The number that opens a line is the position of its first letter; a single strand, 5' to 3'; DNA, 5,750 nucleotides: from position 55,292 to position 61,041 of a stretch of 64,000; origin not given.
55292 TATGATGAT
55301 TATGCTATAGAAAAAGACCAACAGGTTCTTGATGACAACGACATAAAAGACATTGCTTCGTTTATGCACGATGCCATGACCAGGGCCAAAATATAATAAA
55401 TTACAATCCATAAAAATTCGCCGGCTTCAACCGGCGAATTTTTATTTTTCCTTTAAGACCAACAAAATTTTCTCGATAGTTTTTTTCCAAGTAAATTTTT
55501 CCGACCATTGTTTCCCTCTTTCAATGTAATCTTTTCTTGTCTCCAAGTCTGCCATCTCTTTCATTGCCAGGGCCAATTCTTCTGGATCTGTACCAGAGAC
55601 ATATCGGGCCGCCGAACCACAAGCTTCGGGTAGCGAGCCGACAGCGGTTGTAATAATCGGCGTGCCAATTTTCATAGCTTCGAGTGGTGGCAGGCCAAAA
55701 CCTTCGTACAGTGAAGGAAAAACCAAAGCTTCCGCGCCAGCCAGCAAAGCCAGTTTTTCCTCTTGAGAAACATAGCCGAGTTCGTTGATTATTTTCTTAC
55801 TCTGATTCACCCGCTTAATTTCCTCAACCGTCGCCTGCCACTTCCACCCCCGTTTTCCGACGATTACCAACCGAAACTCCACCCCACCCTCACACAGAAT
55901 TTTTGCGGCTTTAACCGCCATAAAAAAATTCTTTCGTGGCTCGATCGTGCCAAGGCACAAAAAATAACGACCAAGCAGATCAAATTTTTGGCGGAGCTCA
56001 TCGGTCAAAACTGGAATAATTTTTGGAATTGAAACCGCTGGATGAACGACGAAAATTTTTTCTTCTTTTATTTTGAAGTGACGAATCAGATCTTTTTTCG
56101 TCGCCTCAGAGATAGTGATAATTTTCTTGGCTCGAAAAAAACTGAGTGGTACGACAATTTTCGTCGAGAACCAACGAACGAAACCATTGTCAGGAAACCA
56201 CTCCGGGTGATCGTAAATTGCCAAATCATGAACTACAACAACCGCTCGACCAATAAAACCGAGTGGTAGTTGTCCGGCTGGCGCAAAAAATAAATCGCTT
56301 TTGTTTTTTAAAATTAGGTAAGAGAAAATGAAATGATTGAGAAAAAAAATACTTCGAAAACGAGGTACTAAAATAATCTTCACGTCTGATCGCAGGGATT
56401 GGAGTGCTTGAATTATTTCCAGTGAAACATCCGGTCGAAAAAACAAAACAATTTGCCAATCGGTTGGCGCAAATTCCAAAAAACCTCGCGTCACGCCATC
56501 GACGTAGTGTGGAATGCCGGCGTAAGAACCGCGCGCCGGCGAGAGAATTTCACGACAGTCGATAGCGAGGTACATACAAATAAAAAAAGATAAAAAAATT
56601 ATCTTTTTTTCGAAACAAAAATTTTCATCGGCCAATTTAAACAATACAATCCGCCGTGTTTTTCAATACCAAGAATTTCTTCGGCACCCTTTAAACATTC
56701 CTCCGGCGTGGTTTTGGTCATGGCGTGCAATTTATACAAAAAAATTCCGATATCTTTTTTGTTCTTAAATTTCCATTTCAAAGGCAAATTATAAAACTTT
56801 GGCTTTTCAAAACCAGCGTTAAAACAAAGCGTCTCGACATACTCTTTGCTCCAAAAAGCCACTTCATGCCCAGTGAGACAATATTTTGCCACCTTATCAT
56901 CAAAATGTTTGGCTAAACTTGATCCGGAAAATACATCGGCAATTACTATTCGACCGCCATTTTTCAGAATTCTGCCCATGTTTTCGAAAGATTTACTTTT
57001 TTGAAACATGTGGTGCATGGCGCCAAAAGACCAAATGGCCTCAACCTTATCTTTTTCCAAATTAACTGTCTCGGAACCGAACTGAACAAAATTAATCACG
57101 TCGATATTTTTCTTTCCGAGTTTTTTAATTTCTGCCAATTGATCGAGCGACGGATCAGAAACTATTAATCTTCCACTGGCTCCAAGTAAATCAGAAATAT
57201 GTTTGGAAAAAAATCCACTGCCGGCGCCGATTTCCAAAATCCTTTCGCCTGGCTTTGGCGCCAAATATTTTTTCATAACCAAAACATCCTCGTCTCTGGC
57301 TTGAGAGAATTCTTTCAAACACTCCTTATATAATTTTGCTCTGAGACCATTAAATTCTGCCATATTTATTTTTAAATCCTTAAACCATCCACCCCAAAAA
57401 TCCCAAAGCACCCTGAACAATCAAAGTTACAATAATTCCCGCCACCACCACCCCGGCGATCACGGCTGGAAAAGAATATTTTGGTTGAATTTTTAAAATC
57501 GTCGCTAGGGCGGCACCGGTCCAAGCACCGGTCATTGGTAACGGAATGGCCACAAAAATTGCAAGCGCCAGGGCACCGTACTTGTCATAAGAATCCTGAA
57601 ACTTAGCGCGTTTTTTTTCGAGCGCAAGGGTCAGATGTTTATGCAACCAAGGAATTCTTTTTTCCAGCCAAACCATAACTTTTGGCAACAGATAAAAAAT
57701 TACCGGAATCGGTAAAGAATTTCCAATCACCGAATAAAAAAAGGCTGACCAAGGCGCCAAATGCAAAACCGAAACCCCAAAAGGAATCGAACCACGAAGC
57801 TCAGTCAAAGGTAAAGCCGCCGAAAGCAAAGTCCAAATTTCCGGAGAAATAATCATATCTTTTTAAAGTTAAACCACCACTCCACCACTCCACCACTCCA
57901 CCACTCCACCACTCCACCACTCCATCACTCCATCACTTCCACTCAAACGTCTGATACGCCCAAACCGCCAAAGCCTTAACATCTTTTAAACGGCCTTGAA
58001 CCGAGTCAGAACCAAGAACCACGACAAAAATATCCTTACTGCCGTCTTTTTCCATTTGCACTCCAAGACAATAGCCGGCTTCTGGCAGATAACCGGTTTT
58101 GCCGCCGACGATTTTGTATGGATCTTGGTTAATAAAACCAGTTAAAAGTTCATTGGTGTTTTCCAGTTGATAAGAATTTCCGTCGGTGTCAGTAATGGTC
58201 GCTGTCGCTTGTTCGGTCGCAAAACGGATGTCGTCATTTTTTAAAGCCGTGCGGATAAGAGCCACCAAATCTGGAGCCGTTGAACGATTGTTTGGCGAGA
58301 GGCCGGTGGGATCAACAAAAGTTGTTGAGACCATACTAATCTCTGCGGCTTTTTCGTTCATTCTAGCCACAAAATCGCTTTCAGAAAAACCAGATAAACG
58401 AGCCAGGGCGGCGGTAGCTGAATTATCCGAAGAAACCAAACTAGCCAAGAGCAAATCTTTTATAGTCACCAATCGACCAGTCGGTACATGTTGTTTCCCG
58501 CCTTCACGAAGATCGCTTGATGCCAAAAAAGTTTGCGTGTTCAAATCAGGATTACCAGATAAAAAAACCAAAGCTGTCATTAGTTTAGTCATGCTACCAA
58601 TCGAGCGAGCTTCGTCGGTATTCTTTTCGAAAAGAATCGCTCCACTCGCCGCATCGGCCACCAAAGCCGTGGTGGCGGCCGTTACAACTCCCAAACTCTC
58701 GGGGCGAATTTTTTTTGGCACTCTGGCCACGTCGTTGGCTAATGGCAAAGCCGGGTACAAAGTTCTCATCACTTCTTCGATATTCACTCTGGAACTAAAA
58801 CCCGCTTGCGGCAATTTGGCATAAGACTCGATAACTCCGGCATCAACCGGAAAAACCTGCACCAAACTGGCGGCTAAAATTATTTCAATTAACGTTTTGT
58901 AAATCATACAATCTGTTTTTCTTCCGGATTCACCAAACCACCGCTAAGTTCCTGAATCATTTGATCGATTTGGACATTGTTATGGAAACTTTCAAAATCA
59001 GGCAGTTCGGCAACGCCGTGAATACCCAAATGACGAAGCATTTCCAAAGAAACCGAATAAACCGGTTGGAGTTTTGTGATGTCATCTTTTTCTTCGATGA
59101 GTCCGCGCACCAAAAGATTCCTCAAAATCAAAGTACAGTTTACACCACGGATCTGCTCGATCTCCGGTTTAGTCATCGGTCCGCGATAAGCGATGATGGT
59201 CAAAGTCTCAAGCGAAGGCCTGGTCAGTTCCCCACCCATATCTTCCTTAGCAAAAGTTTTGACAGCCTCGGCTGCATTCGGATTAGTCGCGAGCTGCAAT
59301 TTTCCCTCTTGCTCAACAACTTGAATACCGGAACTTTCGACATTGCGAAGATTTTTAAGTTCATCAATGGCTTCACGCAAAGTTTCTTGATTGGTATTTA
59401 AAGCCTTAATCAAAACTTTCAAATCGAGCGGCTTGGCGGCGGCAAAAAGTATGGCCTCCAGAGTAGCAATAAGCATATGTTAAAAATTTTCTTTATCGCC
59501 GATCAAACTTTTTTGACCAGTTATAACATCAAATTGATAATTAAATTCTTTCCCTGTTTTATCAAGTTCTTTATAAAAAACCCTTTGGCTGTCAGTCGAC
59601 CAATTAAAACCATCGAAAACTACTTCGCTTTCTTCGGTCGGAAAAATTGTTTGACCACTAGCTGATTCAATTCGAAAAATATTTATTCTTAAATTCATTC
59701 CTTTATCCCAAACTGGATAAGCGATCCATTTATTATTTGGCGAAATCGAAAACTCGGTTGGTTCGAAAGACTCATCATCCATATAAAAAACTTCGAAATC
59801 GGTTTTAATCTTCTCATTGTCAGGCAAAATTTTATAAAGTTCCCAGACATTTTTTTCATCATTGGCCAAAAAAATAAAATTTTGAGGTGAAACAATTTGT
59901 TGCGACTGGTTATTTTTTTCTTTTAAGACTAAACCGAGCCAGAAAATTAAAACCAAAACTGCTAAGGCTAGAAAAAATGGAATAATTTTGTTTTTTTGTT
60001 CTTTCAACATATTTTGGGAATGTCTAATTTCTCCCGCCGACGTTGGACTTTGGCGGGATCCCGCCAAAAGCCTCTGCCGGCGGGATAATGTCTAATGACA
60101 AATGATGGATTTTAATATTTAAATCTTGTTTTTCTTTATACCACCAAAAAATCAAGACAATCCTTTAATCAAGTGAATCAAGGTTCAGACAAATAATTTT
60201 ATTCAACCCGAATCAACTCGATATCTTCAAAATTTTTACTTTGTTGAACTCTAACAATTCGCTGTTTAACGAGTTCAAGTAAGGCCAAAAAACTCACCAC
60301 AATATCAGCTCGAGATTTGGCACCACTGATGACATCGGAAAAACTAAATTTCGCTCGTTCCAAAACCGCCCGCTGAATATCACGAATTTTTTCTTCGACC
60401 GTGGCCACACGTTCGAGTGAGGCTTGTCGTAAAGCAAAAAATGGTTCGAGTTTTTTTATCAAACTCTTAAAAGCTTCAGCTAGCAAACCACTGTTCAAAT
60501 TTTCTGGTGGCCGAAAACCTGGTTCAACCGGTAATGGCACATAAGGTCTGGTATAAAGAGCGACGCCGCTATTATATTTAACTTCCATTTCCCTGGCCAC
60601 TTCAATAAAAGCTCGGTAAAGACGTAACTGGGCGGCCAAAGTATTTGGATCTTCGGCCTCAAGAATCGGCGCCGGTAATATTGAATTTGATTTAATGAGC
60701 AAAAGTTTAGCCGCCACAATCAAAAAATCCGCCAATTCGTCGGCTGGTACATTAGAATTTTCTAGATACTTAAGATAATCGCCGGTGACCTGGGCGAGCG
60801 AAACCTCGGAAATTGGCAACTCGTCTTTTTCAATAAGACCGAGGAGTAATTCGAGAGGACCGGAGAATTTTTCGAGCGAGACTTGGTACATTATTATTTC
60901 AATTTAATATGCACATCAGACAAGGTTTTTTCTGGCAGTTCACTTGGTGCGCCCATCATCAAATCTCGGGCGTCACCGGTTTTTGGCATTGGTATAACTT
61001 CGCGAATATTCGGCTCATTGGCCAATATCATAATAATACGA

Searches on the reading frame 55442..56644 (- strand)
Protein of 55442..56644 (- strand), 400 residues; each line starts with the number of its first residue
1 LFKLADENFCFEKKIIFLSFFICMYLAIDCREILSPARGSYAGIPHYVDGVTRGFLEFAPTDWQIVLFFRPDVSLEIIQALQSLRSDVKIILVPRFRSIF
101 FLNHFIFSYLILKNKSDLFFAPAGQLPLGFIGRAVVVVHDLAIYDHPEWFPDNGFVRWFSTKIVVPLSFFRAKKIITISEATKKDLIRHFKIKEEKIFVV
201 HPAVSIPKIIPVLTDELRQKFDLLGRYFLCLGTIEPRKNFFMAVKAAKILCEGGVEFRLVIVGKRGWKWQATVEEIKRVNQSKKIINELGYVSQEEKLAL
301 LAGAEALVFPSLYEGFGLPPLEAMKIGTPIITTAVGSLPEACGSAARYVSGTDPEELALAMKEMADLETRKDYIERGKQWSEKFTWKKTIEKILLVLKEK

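Call 47: search_protein_families(library=pfam, proteins=[window:55442-56644:-], max_evalue=0.00001)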
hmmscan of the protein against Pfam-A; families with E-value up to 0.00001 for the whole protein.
window:55442-56644:- (400 aa): 4 families
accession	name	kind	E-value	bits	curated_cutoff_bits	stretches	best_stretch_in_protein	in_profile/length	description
PF00534.26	Glycos_transf_1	-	2.3e-27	96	26.4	1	226-380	16-172/172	Glycosyl transferases group 1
PF13692.12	Glyco_trans_1_4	-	5.1e-23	82.3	27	1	226-364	2-139/142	Glycosyl transferases group 1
PF20706.3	GT4-conflict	-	2.1e-11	43.9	26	1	228-333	200-311/385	Family 4 Glycosyltransferase in conflict systems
PF13439.12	Glyco_transf_4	-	1e-07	32.6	28.5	1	95-205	52-167/170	Glycosyltransferase Family 4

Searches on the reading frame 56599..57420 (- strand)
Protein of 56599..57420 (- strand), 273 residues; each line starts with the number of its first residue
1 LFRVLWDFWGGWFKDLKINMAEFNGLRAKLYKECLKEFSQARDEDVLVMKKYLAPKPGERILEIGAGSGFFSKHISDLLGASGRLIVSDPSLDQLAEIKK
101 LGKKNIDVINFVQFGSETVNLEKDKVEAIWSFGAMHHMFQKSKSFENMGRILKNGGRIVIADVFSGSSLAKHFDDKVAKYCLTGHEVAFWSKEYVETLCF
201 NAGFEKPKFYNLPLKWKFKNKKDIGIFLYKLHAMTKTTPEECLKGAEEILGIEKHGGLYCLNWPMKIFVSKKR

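Call 47: search_protein_families(library=pfam, proteins=[window:56599-57420:-], max_evalue=0.00001)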
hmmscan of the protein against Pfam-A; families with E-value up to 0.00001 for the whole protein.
window:56599-57420:- (273 aa): 6 families
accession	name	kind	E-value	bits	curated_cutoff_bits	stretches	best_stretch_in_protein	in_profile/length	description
PF13847.12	Methyltransf_31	-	5.9e-13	49.2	27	1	56-195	2-138/145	Methyltransferase domain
PF13649.12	Methyltransf_25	-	2.2e-12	48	27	1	61-156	1-97/97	Methyltransferase domain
PF08241.18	Methyltransf_11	-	4.2e-12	47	21.2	1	62-160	1-95/95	Methyltransferase domain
PF08242.18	Methyltransf_12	-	5.2e-11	43.6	30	1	62-158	1-98/98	Methyltransferase domain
PF13489.12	Methyltransf_23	-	1.3e-10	41.6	27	1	53-205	16-160/164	Methyltransferase domain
PF01209.24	Ubie_methyltran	-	7.9e-09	35.6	20.1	1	50-162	40-153/233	ubiE/COQ5 methyltransferase family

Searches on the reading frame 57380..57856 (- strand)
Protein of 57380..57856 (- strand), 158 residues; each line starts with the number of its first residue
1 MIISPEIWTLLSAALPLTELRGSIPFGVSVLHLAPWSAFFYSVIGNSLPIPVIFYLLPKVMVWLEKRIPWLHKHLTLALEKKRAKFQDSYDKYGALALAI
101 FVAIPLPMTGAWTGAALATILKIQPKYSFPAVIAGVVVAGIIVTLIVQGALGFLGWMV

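Call 47: search_protein_families(library=pfam, proteins=[window:57380-57856:-], max_evalue=0.00001)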
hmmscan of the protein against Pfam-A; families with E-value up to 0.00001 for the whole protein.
window:57380-57856:- (158 aa): 1 family
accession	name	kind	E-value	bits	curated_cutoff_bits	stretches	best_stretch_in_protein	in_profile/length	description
PF06695.16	Sm_multidrug_ex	-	1.2e-36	126.3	30.7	1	19-142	1-121/121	Putative small multi-drug export protein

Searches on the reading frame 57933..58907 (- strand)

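Call 61: search_protein_families(library=pfam, proteins=[window:57933-58907:-], max_evalue=0.0001)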
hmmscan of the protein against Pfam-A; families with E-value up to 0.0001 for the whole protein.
window:57933-58907:- (324 aa): 3 families
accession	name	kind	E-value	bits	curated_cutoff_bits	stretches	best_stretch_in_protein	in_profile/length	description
PF00768.25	Peptidase_S11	-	1.6e-40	139.5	27.6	1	77-301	11-238/239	D-alanyl-D-alanine carboxypeptidase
PF13354.11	Beta-lactamase2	-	4.6e-09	36.4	22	1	83-286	4-202/214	Beta-lactamase enzyme family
PF02113.21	Peptidase_S13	-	6.8e-05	22.2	22.8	0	186-316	319-440/444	D-Ala-D-Ala carboxypeptidase 3 (S13) family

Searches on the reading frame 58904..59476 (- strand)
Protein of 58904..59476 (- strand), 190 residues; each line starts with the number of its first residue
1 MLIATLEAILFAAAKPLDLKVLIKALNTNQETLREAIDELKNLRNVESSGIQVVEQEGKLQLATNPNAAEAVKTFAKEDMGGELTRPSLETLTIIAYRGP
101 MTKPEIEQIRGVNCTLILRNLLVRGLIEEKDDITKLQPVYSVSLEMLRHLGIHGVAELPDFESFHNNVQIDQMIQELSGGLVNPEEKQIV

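Call 61: search_protein_families(library=pfam, proteins=[window:58904-59476:-], max_evalue=0.0001)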
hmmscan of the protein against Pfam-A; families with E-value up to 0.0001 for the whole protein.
window:58904-59476:- (190 aa): 1 family
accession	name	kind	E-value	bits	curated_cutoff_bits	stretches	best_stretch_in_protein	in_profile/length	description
PF04079.22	SMC_ScpB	-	8.3e-39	133.2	27.4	1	5-160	2-159/160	Segregation and condensation complex subunit ScpB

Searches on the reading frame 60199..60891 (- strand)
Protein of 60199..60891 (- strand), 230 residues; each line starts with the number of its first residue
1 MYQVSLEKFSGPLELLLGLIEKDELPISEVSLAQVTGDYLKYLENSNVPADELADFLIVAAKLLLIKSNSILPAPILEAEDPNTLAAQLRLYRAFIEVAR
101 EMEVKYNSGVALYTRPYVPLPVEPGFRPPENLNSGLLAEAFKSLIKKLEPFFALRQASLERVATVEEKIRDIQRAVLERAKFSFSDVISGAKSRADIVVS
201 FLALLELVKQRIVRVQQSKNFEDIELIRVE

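Call 61: search_protein_families(library=pfam, proteins=[window:60199-60891:-], max_evalue=0.0001)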
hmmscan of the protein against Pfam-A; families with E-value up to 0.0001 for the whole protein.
window:60199-60891:- (230 aa): 1 family
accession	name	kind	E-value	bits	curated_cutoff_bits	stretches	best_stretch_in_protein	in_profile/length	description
PF02616.19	SMC_ScpA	-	1.5e-21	77.9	24.6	2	19-117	1-110/232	Segregation and condensation protein ScpA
